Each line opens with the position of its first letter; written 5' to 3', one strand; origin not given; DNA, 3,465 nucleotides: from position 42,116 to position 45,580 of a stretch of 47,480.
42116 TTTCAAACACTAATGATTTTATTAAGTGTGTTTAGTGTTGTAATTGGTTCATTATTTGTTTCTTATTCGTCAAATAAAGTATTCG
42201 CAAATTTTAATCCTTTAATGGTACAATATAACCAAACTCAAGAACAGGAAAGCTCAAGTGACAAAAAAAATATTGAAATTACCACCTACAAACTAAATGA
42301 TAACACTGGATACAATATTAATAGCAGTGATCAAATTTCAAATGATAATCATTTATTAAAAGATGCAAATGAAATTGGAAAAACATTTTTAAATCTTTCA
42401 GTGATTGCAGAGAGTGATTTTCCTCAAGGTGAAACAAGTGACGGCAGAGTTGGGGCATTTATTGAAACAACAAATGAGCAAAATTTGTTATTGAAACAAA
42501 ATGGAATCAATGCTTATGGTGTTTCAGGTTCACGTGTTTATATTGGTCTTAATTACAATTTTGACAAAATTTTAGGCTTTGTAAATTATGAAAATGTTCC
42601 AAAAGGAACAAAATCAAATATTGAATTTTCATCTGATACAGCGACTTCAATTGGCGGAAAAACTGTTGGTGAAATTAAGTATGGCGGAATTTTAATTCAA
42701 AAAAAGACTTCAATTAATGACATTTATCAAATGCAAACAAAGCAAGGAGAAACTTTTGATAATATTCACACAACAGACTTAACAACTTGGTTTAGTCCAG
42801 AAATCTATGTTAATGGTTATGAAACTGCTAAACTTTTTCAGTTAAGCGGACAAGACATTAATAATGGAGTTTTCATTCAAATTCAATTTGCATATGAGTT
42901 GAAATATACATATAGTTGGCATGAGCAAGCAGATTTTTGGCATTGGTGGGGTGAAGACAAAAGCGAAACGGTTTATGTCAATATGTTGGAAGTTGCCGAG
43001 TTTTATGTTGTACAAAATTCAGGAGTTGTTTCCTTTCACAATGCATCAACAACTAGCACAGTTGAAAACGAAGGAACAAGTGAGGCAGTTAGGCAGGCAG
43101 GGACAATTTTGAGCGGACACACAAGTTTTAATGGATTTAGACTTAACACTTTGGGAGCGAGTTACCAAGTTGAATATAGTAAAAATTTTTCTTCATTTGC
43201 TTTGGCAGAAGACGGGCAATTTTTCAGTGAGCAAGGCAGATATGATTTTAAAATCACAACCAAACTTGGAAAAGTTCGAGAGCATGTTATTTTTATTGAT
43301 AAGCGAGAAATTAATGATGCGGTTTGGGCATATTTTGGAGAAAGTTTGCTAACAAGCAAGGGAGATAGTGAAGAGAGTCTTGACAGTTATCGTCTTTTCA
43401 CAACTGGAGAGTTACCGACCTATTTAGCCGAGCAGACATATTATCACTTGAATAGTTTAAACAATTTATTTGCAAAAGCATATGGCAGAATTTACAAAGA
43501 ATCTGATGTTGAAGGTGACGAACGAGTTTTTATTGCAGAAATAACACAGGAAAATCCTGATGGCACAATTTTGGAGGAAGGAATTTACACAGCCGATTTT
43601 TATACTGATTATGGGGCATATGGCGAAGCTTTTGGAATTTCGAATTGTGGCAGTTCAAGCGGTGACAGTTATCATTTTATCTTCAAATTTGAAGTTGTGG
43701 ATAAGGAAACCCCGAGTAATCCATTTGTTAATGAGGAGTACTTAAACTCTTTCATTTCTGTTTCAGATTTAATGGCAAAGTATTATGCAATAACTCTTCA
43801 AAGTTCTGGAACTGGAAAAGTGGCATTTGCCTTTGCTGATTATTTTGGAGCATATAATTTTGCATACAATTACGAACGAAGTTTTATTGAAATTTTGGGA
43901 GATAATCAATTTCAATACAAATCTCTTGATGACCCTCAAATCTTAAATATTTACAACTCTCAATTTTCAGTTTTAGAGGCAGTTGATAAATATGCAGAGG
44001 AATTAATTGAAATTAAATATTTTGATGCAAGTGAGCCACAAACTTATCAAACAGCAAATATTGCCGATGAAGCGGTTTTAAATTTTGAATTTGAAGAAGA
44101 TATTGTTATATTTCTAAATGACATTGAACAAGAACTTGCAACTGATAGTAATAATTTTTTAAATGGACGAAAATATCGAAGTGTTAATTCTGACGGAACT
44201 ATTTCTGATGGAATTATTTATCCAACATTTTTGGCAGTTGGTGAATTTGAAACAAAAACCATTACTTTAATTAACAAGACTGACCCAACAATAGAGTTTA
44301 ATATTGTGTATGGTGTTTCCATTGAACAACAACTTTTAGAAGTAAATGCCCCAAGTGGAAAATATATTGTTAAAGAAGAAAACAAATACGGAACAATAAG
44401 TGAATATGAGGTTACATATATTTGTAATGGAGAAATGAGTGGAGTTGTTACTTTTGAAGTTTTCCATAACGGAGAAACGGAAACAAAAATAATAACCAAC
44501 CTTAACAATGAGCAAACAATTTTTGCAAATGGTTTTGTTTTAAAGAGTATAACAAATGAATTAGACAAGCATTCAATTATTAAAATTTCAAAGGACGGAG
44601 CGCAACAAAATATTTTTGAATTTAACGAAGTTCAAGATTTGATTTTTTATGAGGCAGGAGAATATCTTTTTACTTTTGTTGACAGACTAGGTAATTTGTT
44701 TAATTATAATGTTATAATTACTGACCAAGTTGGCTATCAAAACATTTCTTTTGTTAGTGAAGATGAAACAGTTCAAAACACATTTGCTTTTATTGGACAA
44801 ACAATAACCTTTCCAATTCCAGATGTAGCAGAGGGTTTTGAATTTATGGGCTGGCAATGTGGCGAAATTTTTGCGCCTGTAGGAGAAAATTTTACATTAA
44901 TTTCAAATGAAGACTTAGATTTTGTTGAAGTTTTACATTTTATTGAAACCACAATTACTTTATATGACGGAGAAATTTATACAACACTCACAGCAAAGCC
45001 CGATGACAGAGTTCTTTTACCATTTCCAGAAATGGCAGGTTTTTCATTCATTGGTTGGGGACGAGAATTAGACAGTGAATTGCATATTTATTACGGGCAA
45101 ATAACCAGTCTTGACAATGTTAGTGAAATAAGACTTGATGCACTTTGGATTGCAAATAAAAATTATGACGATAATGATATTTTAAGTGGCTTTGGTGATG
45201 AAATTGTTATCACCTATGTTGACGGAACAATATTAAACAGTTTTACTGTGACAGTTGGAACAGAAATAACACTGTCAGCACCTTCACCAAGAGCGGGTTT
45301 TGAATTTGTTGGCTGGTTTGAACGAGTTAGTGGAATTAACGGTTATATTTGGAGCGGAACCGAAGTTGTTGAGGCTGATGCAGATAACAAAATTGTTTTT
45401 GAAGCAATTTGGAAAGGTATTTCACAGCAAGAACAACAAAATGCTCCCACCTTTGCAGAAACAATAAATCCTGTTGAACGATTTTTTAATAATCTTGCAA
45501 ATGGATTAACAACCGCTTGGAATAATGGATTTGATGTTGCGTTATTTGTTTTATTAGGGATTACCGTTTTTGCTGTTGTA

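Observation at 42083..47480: Giant open reading frame (at least 1,799 codons, no stop in window) that the ORF track omits: composite surface protein with polymorphic-toxin hallmarks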

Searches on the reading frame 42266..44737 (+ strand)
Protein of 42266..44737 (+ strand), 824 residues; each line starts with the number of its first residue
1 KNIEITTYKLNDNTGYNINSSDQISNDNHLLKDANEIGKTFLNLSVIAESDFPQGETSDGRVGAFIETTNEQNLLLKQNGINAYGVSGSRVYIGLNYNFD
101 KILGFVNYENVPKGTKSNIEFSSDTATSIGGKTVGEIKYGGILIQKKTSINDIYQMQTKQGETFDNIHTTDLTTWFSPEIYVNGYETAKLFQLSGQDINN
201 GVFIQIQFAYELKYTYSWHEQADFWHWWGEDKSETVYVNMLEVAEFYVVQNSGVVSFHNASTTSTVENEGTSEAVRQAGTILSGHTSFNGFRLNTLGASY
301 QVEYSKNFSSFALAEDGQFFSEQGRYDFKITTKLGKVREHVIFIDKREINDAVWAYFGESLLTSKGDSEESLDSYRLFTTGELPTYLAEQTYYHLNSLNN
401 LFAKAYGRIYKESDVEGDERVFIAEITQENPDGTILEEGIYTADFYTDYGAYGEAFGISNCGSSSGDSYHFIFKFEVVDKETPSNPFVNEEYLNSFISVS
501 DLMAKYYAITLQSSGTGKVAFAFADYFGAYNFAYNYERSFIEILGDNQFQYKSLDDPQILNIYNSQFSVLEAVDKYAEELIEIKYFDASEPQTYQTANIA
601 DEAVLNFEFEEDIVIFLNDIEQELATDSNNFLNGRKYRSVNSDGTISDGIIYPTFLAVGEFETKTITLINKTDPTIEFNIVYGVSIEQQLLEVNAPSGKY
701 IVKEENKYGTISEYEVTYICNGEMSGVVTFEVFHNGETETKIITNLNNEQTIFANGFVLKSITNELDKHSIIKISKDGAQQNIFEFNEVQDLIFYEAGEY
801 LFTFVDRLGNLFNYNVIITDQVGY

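Call 37: find_homologous_proteins(query=A2, max_evalue=0.001)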
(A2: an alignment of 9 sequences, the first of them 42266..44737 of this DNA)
Query A2 (9 sequences): 8000 candidates shared short words with the query, none scored E <= 0.001.
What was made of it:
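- Tried and rejected: A word-indexed search with the N-domain alignment returned nothing, although P0001-3 exist (call 37).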

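Call 54: predict_structure(alignment_id=A3)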
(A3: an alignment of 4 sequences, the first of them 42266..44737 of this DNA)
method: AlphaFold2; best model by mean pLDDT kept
length: 824 residues; sequences in the alignment: 4
mean_pLDDT: 49.3   pTM: 0.26
mean pLDDT of the five models: 49.3, 48.3, 46.9, 46.6, 45.5
residues with pLDDT >= 90: 3; 70-90: 210; 50-70: 158; < 50: 453
segments of 3 or more residues with pLDDT < 50: 1-299, 333-336, 345-385, 390-392, 394-403, 416-418, 464-472, 482-505, 585-595, 617-638, 648-663, 682-685
pLDDT, mean of each block of 10 residues (from residue 1): 23 24 29 28 32 25 24 28 27 30 26 31 27 24 27 29 27 23 27 30 37 39 40 36 33 26 29 26 34 46 74 62 62 54 39 24 28 28 45 38 57 60 70 66 63 62 44 57 37 24 51 80 63 81 85 82 85 84 53 48 72 54 31 39 56 23 62 81 53 76 61 66 74 78 74 83 74 78 73 83 76 81 52
secondary structure, 60 per line:
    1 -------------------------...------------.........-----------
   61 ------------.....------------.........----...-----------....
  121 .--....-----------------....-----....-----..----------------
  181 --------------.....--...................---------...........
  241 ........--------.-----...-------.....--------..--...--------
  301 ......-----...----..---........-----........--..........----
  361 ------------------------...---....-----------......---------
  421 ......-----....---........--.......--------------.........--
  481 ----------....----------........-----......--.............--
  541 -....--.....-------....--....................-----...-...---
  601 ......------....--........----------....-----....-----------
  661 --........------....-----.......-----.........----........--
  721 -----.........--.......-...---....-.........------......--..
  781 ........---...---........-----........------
elements in order (helices of 4 or more, strands of 3 or more residues): E41-49 H73-77 E90-98 E117-121 H124-127 E145-148 E154-157 H195-199 E202-220 E230-248 H273-277 E290-292 E301-306 E312-314 E324-331 E337-344 H347-356 E385-387 E391-394 E406-411 E421-426 E432-435 E439-446 H449-455 E470-478 H491-494 E505-512 E518-523 H526-538 E542-545 E548-552 E560-563 H566-580 E581-585 E595-597 H601-606 E613-616 H619-626 E637-640 E646-649 E663-670 E677-680 H686-692 E698-706 E711-718 E726-734 E737-743 E751-754 E756-764 E771-776 E779-785 E792-794 E798-805 E811-818
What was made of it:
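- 42266..44737 (+): N-domain (aa 62-885): beta-rich ectodomain with no family assignment. The AF2 model is poor (pLDDT 49, call 54).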

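Call 64: search_protein_representatives(alignment_id=A3)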
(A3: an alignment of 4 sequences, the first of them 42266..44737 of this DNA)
Query: 4 sequences, 788 profile positions. Proteins with E-value up to 0.001 (for the whole library): 330; up to 1e-10: 273; up to 1e-30: 208. The best 150 are listed.
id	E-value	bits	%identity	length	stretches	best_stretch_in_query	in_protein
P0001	0.0e+00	1286.7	-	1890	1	1-788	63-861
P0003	0.0e+00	1137.3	-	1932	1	2-787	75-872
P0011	0.0e+00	1046.7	-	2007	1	2-787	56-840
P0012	2.8e-285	964.6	-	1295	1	3-788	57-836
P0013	4.3e-254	861.4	-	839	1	2-783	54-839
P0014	2.5e-207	706.8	-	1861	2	3-787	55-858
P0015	1.4e-198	677.9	-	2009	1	3-786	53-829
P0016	1.1e-187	641.9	-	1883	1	3-786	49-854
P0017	4.1e-177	606.8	-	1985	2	164-787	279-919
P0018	1.9e-173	594.7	-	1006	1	5-786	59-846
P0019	3.3e-163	560.9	-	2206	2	160-788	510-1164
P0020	1.7e-162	558.5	-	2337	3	409-785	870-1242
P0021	4.2e-158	544.0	-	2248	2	136-786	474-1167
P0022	1.2e-157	542.4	-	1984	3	156-565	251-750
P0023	2.1e-157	541.7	-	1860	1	3-787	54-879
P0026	2.6e-149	514.9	-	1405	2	144-785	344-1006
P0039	1.5e-114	400.0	-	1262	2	52-784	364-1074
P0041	4.9e-108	378.4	-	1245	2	1-786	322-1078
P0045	1.4e-101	357.1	-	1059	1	13-786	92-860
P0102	4.0e-69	249.7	-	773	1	63-786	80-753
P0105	7.6e-67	242.2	-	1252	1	3-785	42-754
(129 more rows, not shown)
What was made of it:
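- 42266..44737 (+): A profile search finds 330 clusters at E<=1e-3 and 208 at E<=1e-30 (call 64).
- On Polymorphic toxin system (Zhang/Aravind sense): 330 clusters share the N-domain (call 64).
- Family size: 330 clusters (call 64).
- Tried and rejected: The exhaustive HMMER search then found 330 clusters (call 64).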

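Call 67: list_cluster_members(proteins=[P0011, P0012, P0019, P0020, P0026, P0039, P0041, P0045, P0102, P0105])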
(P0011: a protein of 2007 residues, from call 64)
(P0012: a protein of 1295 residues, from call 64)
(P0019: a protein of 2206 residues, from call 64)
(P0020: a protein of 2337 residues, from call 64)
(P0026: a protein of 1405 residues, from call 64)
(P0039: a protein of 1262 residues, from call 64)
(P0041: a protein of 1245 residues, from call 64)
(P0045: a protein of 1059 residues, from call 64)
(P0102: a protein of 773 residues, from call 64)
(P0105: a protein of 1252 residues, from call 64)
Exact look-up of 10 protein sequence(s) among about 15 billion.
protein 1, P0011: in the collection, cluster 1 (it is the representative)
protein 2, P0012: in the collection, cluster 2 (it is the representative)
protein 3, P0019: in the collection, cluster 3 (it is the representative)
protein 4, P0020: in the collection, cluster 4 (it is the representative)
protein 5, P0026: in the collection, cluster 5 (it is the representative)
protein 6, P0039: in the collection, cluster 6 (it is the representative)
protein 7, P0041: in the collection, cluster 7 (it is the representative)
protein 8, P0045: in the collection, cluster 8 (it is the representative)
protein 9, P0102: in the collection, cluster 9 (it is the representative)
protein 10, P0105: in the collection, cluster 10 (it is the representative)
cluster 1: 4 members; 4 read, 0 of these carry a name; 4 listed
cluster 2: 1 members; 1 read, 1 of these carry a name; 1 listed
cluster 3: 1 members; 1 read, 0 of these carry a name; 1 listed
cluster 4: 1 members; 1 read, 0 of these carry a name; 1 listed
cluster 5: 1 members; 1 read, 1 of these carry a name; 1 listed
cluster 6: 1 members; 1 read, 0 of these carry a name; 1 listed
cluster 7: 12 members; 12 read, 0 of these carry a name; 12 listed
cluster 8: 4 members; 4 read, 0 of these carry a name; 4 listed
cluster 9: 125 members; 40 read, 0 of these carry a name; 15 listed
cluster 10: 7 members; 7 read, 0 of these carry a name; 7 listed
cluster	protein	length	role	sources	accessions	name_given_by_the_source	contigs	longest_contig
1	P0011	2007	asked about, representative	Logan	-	-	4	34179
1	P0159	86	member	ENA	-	-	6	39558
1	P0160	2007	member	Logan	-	-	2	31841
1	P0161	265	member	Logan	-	-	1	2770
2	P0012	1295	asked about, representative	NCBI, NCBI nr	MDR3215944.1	MAG: InlB B-repeat-containing protein, partial [Clostridiaceae bacterium] | InlB B-repeat-containing protein [Clostridiaceae bacterium]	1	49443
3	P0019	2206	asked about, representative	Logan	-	-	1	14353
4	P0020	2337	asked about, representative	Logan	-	-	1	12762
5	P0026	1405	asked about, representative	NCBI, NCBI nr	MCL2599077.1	MAG: hypothetical protein FWD76_04115, partial [Firmicutes bacterium] | hypothetical protein [Bacillota bacterium]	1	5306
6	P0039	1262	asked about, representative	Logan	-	-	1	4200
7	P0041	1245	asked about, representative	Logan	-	-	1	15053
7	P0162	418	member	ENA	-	-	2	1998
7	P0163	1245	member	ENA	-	-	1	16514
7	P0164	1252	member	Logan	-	-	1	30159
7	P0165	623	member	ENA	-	-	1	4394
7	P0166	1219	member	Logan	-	-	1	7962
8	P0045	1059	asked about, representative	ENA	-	-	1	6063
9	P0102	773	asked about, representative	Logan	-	-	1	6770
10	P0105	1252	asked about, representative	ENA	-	-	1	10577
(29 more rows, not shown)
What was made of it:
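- NCBI names relatives 'InlB B-repeat-containing protein' (call 67).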

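Call 85: fold_search(model_id=the predicted structure, library=pdb)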
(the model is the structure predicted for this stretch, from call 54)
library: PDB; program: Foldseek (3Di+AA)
matches with E <= 10: 593; with E <= 0.001: 3
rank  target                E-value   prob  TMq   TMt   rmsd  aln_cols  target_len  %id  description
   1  9flp_A                2.3e-05  0.54  0.07  0.06  72.4       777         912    9  CryoEM structure of the neck (1403-2314) in the grappling hook protein A (GhpA) in the bacterium Aureispira sp. CCB-QB (released 2024-10-16)
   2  1e07                  1.2e-04  0.66  0.10  0.12  76.4       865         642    8  Model of human carcinoembryonic antigen by homology modelling and curve-fitting to experimental solution scattering data (released 2000-07-04)
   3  9flw_A                7.1e-04  0.47  0.08  0.12  59.7       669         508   10  CryoEM structure of the fragment-6 (3571-4078) in the grappling hook protein A (GhpA) in the bacterium Aureispira sp.  (released 2024-10-16)
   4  5iry_A                2.4e-03  0.25  0.08  0.11  49.7       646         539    8  Crystal structure of human Desmocollin-1 ectodomain (released 2016-06-22)
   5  9fls_A                3.0e-03  0.51  0.08  0.15  31.8       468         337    6  CryoEM structure of the fragment-3 (2061-2397) in the grappling hook protein A (GhpA) in the bacterium Aureispira sp.  (released 2024-10-16)
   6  5t9t_B                3.8e-03  0.18  0.07  0.11  56.9       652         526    9  Protocadherin Gamma B2 extracellular cadherin domains 1-5 (released 2016-10-19)
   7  3pdd                  5.2e-03  0.98  0.09  0.30  12.3       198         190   10  Structures of Clostridium thermocellum CbhA fibronectin(III)-like modules (released 2011-11-23)
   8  6e57_D                6.1e-03  0.28  0.06  0.12  27.7       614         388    7  Bacteroides ovatus mixed-linkage glucan utilization locus (MLGUL) SGBP-B in complex with mixed-linkage heptasaccharide (released 2019-05-29)
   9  5t89_X                6.4e-03  0.15  0.08  0.11  53.4       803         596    8  Crystal structure of VEGF-A in complex with VEGFR-1 domains D1-6 (released 2017-02-01)
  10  9ba4_A                6.4e-03  0.13  0.07  0.07  41.2       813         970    9  Full-length cross-linked Contactin 2 (CNTN2) (released 2024-07-17)
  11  1o75_A                7.1e-03  0.94  0.10  0.17  18.4       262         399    9  Tp47, the 47-Kilodalton Lipoprotein of Treponema pallidum (released 2002-11-01)
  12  2ha1_MODEL_1_A        7.1e-03  0.77  0.07  0.22  24.1       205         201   13  Complex of the first and second type III domains of human Fibronectin in solution (released 2007-04-10)
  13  6e57_C                8.3e-03  0.41  0.07  0.14  27.8       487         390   10  Bacteroides ovatus mixed-linkage glucan utilization locus (MLGUL) SGBP-B in complex with mixed-linkage heptasaccharide (released 2019-05-29)
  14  4aq1_C                9.2e-03  0.14  0.08  0.10  28.8       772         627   10  Structure of the SbsB S-layer protein of Geobacillus stearothermophilus PV72p2 in complex with nanobody KB6 (released 2012-06-13)
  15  9oz6_B                1.6e-02  0.10  0.07  0.06  40.5       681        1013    8  Cryo-EM structure of 1:1 chicken ROS1 and chicken NEL complex. (released 2026-02-25)
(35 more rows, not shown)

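Call 91: search_solved_structures(query=A2, max_evalue=5)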
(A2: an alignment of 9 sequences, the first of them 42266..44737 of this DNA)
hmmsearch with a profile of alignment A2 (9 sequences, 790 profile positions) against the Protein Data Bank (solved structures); distinct sequences matched with E-value up to 5: 0.

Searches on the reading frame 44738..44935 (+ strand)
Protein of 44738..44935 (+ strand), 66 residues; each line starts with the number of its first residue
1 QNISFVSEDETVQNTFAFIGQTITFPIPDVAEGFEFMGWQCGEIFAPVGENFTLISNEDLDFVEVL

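Call 88: search_protein_families(library=pfam, proteins=[window:44738-44935:+], max_evalue=10)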
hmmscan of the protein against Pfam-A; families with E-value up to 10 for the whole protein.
window:44738-44935:+ (66 aa): 1 family
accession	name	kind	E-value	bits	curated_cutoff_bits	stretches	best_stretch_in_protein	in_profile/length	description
PF09479.16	Flg_new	-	0.037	14.6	27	1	2-41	2-40/65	Listeria-Bacteroides repeat domain (List_Bact_rpt)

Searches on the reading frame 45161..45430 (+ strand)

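Call 88: search_protein_families(library=pfam, proteins=[window:45161-45430:+], max_evalue=10)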
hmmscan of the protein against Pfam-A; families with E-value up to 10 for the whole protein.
window:45161-45430:+ (90 aa): 2 families
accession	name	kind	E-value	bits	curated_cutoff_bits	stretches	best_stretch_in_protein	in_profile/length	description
PF09479.16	Flg_new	-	0.00015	22.3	27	1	21-62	8-48/65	Listeria-Bacteroides repeat domain (List_Bact_rpt)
PF18998.6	Flg_new_2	-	0.00015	22.1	23.6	1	21-59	10-47/73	Divergent InlB B-repeat domain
